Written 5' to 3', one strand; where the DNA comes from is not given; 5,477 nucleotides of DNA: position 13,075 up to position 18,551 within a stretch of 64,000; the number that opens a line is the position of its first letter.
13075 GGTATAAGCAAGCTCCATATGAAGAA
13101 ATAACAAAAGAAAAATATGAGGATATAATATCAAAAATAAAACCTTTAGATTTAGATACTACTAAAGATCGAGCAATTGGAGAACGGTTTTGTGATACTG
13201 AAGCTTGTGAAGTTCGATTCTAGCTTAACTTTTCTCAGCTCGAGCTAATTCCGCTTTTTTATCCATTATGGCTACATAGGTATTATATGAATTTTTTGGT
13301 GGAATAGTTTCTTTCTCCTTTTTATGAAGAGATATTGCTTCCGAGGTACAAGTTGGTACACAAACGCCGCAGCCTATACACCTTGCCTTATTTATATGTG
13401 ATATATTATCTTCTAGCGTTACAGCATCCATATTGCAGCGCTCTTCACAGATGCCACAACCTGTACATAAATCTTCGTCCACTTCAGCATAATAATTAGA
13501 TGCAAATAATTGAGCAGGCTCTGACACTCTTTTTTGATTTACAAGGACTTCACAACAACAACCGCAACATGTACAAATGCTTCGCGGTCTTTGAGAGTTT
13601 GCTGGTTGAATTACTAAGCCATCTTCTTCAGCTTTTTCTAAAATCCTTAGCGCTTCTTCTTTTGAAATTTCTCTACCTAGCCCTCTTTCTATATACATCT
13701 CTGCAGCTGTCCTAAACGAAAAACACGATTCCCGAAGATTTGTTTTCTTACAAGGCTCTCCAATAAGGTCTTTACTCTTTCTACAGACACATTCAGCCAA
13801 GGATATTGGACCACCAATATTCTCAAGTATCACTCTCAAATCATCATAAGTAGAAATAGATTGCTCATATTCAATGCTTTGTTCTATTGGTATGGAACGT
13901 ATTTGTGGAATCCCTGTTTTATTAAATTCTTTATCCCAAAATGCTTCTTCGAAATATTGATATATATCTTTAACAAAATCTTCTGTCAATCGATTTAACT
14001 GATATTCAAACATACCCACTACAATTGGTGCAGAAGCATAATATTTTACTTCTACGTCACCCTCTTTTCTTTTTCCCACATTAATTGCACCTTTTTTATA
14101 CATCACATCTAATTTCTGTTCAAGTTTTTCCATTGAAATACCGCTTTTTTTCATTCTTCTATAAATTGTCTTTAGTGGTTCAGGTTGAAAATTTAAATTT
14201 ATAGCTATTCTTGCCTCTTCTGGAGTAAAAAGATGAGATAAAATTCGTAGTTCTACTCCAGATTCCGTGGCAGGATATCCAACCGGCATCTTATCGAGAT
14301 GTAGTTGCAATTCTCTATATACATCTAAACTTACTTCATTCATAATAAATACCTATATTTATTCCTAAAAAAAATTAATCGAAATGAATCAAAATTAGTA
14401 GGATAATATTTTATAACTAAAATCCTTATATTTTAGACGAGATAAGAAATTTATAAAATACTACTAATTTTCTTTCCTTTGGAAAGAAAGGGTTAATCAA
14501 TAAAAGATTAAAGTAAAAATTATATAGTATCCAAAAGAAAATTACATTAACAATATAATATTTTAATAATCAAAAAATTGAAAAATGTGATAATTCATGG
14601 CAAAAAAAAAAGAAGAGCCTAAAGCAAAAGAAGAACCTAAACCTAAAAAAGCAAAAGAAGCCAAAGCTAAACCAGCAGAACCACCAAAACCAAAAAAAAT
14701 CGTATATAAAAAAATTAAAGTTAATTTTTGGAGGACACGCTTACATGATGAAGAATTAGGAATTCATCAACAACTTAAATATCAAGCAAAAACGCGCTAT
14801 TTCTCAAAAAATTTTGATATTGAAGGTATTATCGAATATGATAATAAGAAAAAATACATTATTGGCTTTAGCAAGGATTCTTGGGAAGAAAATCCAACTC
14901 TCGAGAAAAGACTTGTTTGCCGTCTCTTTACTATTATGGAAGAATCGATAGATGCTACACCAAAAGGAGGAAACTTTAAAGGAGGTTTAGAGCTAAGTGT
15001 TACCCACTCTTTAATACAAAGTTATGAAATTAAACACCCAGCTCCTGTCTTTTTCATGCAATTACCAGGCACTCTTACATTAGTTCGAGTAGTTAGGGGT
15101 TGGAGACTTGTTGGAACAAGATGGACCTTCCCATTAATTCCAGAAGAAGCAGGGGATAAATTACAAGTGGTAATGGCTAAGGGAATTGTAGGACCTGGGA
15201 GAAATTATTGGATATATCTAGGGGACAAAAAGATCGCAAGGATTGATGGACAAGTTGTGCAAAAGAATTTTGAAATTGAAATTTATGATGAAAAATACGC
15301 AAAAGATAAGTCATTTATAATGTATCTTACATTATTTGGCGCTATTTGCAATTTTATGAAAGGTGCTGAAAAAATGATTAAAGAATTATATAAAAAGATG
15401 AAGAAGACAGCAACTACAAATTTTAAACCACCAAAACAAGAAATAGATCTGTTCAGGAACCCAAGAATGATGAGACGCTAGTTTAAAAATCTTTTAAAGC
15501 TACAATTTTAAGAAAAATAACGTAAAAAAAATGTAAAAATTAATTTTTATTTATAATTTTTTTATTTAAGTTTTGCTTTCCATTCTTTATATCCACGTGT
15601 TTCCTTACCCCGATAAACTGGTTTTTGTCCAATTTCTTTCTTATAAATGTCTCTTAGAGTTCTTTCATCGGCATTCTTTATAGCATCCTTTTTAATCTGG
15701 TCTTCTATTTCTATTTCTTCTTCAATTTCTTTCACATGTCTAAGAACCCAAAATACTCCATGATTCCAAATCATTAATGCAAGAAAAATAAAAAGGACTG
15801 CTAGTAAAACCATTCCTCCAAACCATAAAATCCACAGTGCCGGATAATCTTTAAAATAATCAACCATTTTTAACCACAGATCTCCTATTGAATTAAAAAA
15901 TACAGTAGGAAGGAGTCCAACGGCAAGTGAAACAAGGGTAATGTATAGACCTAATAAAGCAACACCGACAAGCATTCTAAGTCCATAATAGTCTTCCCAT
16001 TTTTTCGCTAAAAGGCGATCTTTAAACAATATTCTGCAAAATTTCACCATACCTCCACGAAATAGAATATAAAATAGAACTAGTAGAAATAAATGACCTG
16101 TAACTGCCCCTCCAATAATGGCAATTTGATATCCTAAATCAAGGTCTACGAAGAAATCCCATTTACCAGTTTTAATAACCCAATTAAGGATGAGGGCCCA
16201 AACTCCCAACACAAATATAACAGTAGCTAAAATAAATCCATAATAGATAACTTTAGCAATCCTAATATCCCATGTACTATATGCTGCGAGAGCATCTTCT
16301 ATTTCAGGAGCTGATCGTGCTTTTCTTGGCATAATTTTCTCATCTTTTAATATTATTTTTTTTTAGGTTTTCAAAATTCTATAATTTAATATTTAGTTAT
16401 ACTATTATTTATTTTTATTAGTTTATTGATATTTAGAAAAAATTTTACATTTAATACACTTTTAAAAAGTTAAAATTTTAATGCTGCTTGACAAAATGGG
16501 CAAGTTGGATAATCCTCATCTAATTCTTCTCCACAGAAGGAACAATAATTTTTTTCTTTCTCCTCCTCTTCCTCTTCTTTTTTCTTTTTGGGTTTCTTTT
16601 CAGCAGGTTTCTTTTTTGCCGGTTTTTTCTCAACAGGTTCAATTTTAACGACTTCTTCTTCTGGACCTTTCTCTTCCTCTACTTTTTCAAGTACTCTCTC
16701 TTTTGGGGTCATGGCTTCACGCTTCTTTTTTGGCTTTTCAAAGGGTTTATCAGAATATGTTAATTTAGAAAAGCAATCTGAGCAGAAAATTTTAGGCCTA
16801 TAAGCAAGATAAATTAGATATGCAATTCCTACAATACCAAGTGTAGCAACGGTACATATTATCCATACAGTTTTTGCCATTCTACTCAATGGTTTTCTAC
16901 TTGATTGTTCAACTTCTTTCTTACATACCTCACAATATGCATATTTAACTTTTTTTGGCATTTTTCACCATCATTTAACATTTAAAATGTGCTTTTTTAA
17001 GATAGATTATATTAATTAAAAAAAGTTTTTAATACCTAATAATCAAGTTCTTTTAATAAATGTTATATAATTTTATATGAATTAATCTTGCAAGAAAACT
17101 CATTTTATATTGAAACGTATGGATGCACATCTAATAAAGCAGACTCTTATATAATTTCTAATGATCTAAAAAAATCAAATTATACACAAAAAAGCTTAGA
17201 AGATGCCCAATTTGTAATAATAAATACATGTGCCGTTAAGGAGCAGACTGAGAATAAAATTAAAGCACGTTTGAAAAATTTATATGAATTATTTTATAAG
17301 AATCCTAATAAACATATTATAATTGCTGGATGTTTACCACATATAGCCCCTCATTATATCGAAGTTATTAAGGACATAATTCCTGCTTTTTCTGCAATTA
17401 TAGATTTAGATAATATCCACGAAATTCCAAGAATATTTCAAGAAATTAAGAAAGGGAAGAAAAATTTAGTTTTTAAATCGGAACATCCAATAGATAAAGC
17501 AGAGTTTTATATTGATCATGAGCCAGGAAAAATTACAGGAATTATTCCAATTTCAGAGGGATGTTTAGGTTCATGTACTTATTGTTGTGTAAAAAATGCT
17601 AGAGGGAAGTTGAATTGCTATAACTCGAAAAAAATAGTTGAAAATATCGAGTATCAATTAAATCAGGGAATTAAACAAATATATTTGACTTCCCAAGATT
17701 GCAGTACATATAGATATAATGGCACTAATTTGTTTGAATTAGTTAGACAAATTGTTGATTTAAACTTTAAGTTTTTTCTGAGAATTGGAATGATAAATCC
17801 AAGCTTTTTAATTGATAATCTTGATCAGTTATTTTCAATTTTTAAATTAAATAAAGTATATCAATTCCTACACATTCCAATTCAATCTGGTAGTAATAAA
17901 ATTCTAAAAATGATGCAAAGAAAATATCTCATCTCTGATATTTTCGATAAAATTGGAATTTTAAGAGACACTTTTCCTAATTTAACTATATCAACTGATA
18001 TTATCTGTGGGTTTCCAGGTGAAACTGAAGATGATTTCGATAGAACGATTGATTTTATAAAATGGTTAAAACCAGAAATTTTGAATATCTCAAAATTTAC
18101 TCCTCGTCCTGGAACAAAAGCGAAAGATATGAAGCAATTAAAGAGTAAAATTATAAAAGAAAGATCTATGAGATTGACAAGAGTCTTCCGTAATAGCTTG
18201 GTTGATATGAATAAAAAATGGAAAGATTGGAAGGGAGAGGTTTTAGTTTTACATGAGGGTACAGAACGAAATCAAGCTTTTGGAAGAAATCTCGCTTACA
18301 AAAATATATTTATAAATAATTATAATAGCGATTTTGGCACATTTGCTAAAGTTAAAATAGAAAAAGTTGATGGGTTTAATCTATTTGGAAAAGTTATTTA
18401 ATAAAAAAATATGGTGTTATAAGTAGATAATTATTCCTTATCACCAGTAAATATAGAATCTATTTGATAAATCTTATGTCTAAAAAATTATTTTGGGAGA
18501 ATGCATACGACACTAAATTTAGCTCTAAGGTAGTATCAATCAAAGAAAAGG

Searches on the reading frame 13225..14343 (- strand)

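Call 59: search_protein_families(library=pfam, proteins=[window:13225-14343:-], max_evalue=0.00001)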
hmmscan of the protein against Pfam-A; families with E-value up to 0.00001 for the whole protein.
window:13225-14343:- (372 aa): 2 families
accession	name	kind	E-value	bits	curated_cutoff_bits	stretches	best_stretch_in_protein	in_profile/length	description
PF00037.32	Fer4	-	4.8e-08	32.9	21.1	0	317-338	3-24/24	4Fe-4S binding domain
PF12837.12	Fer4_6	-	7e-06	26.2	25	0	315-337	2-24/24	4Fe-4S binding domain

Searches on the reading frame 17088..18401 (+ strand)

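Call 10: search_protein_families(library=pfam, proteins=[window:17088-18401:+], max_evalue=0.00001)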
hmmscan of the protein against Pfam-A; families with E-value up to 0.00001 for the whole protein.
window:17088-18401:+ (437 aa): 2 families
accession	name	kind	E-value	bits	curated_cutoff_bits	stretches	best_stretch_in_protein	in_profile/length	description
PF04055.27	Radical_SAM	-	5.4e-22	79.2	29.5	1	153-324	1-166/166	Radical SAM superfamily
PF00919.26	UPF0004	-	1.5e-19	70.2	27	1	6-91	2-86/98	Uncharacterized protein family UPF0004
